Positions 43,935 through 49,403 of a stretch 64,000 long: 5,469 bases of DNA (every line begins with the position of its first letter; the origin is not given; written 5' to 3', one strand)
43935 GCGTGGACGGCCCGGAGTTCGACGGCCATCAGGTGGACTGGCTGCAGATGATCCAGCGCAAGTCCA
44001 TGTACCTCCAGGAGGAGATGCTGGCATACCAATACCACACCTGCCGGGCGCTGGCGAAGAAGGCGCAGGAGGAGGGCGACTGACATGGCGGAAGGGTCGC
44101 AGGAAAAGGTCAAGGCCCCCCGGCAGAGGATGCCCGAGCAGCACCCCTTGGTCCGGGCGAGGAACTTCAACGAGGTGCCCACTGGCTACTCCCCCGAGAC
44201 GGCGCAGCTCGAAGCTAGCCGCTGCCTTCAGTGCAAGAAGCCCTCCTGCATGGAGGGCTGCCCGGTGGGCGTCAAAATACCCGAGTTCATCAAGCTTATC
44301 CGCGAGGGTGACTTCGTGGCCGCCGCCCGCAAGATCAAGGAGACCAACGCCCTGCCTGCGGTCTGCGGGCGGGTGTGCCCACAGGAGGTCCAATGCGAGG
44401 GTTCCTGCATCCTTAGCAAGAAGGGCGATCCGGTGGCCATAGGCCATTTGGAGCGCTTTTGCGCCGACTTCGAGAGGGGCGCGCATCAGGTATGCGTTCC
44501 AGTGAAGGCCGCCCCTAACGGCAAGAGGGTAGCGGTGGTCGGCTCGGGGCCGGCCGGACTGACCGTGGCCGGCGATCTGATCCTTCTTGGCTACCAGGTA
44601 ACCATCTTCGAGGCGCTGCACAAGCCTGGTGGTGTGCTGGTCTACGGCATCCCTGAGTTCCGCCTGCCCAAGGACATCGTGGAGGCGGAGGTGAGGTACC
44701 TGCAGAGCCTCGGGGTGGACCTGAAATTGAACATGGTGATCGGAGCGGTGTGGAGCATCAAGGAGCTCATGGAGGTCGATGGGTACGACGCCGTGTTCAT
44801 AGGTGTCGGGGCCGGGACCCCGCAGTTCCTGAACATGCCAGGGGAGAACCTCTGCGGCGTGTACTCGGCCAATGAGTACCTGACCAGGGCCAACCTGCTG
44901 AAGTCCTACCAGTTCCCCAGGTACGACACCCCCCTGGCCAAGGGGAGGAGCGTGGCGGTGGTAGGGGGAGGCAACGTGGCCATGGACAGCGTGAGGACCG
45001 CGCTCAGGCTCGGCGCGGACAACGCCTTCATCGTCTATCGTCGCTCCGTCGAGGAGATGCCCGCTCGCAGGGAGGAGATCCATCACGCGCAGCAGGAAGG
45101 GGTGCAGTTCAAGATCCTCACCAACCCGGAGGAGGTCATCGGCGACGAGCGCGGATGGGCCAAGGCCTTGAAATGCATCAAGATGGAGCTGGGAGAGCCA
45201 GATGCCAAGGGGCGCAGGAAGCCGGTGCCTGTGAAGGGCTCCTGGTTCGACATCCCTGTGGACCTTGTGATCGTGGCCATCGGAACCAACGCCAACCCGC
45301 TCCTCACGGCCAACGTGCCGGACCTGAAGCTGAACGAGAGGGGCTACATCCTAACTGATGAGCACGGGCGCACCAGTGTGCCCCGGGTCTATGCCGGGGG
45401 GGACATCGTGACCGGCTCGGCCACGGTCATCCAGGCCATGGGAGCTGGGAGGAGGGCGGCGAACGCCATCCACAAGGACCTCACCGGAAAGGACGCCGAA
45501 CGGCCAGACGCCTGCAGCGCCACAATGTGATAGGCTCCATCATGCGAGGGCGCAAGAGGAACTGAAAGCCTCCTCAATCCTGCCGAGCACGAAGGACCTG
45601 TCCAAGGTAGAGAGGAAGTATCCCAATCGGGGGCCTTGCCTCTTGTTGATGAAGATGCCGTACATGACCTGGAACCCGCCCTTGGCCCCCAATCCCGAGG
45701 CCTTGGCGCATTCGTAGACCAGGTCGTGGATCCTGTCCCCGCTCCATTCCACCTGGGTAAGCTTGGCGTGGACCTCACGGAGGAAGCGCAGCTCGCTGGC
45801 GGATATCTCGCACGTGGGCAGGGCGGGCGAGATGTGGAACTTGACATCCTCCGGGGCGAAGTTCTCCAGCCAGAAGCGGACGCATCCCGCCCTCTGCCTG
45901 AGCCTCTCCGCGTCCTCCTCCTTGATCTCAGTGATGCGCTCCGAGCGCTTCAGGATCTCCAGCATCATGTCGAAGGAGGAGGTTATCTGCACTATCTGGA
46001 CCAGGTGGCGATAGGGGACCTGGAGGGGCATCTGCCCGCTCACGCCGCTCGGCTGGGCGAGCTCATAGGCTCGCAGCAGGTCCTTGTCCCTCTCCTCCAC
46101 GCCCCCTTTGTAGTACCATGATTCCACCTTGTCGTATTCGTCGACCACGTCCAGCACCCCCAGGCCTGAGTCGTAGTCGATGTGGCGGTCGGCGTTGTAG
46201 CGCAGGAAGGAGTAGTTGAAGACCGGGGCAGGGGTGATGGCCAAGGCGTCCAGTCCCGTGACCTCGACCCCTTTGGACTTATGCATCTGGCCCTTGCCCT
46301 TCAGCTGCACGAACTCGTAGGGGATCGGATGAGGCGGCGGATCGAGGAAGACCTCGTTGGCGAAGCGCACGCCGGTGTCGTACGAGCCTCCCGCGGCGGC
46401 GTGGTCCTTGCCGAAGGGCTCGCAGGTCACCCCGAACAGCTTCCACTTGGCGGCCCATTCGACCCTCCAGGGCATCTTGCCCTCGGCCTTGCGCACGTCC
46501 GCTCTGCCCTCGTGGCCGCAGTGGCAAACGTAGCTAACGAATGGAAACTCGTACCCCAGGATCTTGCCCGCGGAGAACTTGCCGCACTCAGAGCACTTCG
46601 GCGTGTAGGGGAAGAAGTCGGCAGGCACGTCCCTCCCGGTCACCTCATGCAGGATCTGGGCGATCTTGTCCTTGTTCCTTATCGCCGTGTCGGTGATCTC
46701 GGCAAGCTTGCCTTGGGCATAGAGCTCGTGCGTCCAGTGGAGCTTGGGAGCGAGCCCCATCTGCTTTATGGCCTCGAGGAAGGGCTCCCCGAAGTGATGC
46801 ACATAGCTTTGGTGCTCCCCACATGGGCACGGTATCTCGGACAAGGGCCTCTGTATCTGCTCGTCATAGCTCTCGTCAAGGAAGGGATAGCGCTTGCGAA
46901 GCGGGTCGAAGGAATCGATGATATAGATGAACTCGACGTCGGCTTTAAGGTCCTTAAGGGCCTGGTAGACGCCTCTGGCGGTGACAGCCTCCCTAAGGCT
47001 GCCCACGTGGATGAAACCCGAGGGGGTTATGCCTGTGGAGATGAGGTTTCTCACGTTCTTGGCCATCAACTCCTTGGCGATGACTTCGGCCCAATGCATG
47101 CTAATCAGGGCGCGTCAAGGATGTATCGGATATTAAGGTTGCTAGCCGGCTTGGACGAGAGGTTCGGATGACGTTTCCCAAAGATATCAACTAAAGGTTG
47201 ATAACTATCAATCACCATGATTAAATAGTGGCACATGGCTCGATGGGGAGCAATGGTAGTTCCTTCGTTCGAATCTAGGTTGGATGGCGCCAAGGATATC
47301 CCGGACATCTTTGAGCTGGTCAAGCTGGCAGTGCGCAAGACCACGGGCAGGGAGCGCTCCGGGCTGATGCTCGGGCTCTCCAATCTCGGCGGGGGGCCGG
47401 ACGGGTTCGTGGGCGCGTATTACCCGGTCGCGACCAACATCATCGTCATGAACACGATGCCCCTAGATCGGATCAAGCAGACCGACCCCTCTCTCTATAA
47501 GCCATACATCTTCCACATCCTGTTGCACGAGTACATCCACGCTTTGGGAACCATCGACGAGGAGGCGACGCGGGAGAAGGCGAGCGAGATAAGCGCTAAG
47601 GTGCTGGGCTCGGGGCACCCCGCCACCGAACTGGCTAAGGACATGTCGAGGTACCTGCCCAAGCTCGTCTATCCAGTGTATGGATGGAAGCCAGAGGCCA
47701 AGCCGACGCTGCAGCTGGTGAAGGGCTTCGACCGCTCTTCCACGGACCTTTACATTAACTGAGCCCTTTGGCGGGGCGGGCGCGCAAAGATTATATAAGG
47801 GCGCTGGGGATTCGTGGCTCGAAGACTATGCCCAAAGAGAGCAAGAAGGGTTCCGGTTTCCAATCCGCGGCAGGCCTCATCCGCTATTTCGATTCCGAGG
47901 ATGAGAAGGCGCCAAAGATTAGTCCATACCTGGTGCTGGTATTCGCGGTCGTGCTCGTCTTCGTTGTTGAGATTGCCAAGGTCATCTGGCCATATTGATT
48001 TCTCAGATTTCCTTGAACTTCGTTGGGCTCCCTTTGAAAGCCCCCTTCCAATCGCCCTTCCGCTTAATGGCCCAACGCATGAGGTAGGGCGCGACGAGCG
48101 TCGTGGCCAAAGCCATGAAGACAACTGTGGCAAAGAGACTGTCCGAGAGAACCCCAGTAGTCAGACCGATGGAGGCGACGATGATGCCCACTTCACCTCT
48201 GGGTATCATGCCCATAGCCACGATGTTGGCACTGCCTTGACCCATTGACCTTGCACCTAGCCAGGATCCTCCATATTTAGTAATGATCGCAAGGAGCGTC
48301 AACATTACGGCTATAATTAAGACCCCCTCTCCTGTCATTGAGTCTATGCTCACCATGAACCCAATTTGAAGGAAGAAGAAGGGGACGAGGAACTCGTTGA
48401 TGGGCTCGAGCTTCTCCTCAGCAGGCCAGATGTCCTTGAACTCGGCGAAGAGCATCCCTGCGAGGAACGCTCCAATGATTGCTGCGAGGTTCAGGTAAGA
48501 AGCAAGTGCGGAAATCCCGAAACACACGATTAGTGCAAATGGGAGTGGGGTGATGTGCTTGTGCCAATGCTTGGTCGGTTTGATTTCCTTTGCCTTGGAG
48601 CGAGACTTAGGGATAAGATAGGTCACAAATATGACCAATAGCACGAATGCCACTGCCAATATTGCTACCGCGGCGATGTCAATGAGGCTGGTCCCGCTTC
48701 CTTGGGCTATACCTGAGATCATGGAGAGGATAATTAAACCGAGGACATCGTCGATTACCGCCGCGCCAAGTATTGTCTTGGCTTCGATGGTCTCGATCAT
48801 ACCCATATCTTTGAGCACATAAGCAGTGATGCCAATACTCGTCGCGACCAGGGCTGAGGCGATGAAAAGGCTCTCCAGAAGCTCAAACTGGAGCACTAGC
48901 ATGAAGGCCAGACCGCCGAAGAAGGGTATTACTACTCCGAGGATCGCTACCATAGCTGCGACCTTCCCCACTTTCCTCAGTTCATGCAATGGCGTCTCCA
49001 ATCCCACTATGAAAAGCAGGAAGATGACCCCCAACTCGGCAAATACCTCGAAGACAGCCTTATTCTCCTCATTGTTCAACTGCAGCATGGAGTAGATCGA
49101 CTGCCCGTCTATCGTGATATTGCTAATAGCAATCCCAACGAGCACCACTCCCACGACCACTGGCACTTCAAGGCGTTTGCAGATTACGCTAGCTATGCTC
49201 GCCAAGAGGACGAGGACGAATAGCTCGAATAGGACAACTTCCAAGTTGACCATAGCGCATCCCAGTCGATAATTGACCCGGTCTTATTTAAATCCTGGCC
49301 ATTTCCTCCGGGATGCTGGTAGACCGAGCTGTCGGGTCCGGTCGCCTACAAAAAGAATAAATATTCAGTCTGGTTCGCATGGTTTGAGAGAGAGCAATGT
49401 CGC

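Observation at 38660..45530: Five-gene coupled operon joining a NuoE/F/G-like (HydABC-type) module to an NfnA/B-like module: candidate electron-bifurcating complex of unknown substrate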

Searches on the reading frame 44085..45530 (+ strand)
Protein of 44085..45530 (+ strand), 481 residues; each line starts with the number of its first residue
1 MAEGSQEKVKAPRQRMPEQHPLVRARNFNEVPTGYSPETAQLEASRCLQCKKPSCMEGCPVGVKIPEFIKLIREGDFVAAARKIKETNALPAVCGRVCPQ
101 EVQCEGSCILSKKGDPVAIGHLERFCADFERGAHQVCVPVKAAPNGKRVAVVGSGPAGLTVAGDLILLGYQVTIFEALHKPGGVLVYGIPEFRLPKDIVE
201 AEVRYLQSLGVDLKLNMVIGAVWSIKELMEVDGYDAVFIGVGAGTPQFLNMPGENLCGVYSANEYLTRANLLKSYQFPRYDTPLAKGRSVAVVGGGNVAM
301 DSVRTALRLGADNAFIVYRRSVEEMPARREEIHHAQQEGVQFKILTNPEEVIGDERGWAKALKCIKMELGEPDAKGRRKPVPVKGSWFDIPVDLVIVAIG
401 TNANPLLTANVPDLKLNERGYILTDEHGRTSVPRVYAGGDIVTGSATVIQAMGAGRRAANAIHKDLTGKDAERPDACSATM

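Call 8: search_protein_families(library=pfam, proteins=[window:44085-45530:+])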
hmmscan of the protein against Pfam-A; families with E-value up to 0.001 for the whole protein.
window:44085-45530:+ (481 aa): 7 families
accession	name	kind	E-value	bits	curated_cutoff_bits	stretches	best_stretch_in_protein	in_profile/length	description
PF14691.11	Fer4_20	-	3.2e-43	146.6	25.8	1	24-131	1-109/113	Dihydroprymidine dehydrogenase domain II, 4Fe-4S cluster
PF07992.20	Pyr_redox_2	-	5.8e-41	141.3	26.1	2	148-455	2-291/291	Pyridine nucleotide-disulphide oxidoreductase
PF00070.33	Pyr_redox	-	1.1e-10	42.4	22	0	148-182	1-35/82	Pyridine nucleotide-disulphide oxidoreductase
PF13450.12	NAD_binding_8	-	3e-05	24.6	21.9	1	151-184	1-34/68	NAD(P)-binding Rossmann-like domain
PF13241.12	NAD_binding_7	-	7.5e-05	23.7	22.1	0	286-319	6-39/104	Putative NAD(P)-binding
PF01262.27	AlaDh_PNT_C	-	9.9e-05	22.3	23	0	289-316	30-57/214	Alanine dehydrogenase/PNT, C-terminal domain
PF01266.30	DAO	-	0.00055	20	27.9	0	148-182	1-35/353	FAD dependent oxidoreductase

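Call 9: search_protein_families(library=ncbifam, proteins=[window:44085-45530:+])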
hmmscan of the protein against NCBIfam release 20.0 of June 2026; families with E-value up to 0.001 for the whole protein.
window:44085-45530:+ (481 aa): 57 families (the best 25 are shown)
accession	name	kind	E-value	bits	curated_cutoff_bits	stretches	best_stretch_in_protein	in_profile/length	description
NF009414.0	PRK12778.1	equivalog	1.9e-211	704.2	1103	1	6-467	289-750/752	bifunctional dihydroorotate dehydrogenase B NAD binding subunit/NADPH-dependent glutamate synthase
TIGR01316.1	gltA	equivalog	1.1e-176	588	471.75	1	24-464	5-447/449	NADPH-dependent glutamate synthase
NF009413.0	PRK12775.1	equivalog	3.1e-161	538.4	1895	1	12-467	297-755/1006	putative trifunctional 2-polyprenylphenol hydroxylase/glutamate synthase subunit beta/ferritin domain-containing protein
NF009415.0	PRK12779.1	equivalog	1.8e-117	393.5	1519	1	54-469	209-629/944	putative bifunctional glutamate synthase subunit beta/2-polyprenylphenol hydroxylase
NF009410.0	PRK12771.1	subfamily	5e-117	391.8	516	2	52-477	47-456/566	NAD(P)-binding protein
TIGR01318.1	gltD_gamma_fam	subfamily_domain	1.9e-115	386.1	482.95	1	10-463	5-462/467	glutamate synthase, small subunit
NF009454.0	PRK12814.1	equivalog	2.8e-114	382.9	916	2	54-474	103-508/657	putative NADPH-dependent glutamate synthase small subunit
NF009408.0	PRK12769.1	equivalog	6.3e-103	345.1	1003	1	10-468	189-653/659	formate-dependent uric acid utilization protein AegA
NF009451.0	PRK12809.1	equivalog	4.5e-94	315.9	1154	1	24-462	187-630/639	formate-dependent uric acid utilization protein YgfT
NF010590.0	PRK13984.1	equivalog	2e-91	307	946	1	6-468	151-608/611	putative oxidoreductase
TIGR03315.1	Se_ygfK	equivalog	3.9e-83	279.5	835.3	1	49-464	441-837/1012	putative selenate reductase subunit YgfK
NF009409.0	PRK12770.1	subfamily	3.7e-80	269.7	343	1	140-472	12-356/360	putative glutamate synthase subunit beta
TIGR01317.1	GOGAT_sm_gam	subfamily_domain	5e-80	269.7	447.7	1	13-469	10-481/485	glutamate synthase small subunit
NF045663.1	diclust_near_Sec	equivalog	8.5e-42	143.2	530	1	44-245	9-201/759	pyridine nucleotide-disulfide oxidoreductase/dicluster-binding protein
TIGR01292.1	TRX_reduct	equivalog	1.1e-19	70.3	343.45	1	281-465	135-299/300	thioredoxin-disulfide reductase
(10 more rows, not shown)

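Call 37: search_solved_structures(query=window:44085-45530:+, max_evalue=1e-40, show_alignments=3)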
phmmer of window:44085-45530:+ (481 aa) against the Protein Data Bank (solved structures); distinct sequences matched with E-value up to 1e-40: 12.
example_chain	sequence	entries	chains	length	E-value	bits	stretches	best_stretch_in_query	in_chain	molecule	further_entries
4ylf_B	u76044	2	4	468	1.2e-168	565.4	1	13-469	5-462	Dihydropyrimidine dehydrogenase subunit A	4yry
5jca_L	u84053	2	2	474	2.2e-151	508.5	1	13-467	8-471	NADH-dependent Ferredoxin:NADP Oxidoreductase (NfnI) subunit alpha | NADH-dependent Ferredoxin:NADP Oxidoreductase subunit alpha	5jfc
5vj7_A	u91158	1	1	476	1.1e-146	492.9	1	13-469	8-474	Oxidoreductase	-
9n5u_A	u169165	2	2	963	3e-93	316.8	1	54-469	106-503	NfnA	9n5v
8oh5_C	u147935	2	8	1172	3.5e-89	303.4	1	42-468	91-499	Formate dehydrogenase-O, major subunit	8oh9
6s6s_G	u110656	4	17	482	5.8e-86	292.8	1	13-478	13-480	Glutamate synthase [NADPH] small chain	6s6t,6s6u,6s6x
9bov_A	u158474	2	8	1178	1.8e-85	291.2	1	50-469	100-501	Molybdopterin oxidoreductase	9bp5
2vdc_G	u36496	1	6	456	1.7e-82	281.4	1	27-478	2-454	GLUTAMATE SYNTHASE [NADPH] SMALL CHAIN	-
7mfm_I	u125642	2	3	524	7e-56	193.6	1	12-469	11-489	Glutamate synthase (NADPH) small chain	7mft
1gt8_A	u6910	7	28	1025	1e-48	170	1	26-467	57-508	DIHYDROPYRIMIDINE DEHYDROGENASE | Dihydropyrimidine dehydrogenase [NADP(+)]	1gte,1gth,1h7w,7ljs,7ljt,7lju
1h7x_A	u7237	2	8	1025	1e-48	169.9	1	26-467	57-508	DIHYDROPYRIMIDINE DEHYDROGENASE | Dihydropyrimidine dehydrogenase [NADP(+)]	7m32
7m31_A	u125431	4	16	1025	1e-48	169.9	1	26-467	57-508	Dihydropyrimidine dehydrogenase [NADP(+)]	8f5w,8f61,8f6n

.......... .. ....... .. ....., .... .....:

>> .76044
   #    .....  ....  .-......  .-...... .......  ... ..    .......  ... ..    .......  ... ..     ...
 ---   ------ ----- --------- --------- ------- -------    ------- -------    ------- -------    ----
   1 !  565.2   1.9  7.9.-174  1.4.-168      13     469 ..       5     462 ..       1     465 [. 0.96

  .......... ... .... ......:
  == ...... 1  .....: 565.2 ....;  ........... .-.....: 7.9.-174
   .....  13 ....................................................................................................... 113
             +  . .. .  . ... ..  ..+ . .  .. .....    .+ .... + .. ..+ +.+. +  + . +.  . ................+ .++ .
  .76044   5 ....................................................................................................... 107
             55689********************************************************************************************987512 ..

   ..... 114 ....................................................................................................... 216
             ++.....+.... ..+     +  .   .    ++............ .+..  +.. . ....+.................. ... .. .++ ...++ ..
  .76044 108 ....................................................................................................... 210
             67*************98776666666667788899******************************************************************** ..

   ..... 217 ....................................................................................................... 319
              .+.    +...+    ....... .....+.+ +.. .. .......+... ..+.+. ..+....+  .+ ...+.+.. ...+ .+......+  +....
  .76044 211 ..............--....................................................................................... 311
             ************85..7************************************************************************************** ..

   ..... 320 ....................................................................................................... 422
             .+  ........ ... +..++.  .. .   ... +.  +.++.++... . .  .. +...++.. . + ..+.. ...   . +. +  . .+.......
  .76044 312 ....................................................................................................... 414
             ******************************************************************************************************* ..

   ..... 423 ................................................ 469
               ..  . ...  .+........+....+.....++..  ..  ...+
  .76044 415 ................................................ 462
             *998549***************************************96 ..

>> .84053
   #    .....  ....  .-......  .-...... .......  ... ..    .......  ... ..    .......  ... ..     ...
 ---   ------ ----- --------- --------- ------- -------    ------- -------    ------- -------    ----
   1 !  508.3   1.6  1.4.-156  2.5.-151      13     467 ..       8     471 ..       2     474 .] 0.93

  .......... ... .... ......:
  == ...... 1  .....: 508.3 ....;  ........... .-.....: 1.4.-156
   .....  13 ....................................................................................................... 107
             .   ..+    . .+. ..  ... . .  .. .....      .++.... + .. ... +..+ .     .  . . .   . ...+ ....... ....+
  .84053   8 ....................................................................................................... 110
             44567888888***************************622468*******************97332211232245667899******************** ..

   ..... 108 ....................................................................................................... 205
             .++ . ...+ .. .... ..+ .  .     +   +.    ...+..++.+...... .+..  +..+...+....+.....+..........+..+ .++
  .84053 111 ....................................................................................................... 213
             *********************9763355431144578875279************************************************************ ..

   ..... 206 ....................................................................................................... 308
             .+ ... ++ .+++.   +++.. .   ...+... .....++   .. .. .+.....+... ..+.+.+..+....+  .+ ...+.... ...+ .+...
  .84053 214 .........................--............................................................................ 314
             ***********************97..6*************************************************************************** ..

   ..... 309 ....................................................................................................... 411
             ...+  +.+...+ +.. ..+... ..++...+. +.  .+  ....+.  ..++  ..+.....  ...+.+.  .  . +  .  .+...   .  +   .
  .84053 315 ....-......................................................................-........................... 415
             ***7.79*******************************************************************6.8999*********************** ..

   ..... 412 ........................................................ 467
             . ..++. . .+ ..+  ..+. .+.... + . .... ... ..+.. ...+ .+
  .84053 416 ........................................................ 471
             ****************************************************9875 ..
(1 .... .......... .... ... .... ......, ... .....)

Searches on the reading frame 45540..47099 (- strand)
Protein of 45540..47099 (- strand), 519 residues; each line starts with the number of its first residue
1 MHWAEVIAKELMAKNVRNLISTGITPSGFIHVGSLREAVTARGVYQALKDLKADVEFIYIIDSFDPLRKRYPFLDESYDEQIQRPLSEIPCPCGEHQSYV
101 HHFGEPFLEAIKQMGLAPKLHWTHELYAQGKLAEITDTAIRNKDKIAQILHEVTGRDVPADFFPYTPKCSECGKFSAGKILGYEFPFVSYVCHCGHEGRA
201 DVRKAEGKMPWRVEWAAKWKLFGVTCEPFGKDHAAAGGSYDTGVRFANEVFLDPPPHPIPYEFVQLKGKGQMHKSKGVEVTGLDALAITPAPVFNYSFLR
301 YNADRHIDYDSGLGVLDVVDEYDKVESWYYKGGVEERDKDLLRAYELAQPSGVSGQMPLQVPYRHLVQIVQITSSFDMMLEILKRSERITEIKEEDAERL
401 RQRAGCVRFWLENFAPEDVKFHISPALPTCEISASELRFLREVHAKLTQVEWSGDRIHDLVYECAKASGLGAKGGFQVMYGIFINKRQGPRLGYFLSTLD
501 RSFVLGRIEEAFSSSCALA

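Call 13: search_protein_families(library=pfam, proteins=[window:45540-47099:-], max_evalue=0.00001)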
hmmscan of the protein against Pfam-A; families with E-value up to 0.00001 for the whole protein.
window:45540-47099:- (519 aa): 1 family
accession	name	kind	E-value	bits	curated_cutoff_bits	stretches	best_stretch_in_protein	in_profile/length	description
PF01921.24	tRNA-synt_1f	-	3.3e-102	342.5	27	1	1-350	1-359/360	tRNA synthetases class I (K)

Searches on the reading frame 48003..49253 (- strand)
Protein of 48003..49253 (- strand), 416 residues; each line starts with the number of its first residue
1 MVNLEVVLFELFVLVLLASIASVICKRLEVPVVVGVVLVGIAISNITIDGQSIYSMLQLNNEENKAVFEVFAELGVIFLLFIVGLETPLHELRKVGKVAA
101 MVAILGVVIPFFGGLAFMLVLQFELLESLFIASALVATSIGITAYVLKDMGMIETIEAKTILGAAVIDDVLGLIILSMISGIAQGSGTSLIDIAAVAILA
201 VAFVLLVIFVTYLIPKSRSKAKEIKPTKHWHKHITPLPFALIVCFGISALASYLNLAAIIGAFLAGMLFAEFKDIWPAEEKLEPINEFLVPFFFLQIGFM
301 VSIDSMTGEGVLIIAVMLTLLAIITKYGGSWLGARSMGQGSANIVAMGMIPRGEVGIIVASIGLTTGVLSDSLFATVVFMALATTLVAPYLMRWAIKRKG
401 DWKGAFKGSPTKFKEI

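Call 13: search_protein_families(library=pfam, proteins=[window:48003-49253:-], max_evalue=0.00001)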
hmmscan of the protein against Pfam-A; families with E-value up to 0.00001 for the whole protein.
window:48003-49253:- (416 aa): 1 family
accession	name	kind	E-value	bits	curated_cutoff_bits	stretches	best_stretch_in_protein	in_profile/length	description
PF00999.27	Na_H_Exchanger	-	3.1e-61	207.8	26.2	1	16-393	2-370/375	Sodium/hydrogen exchanger, transmembrane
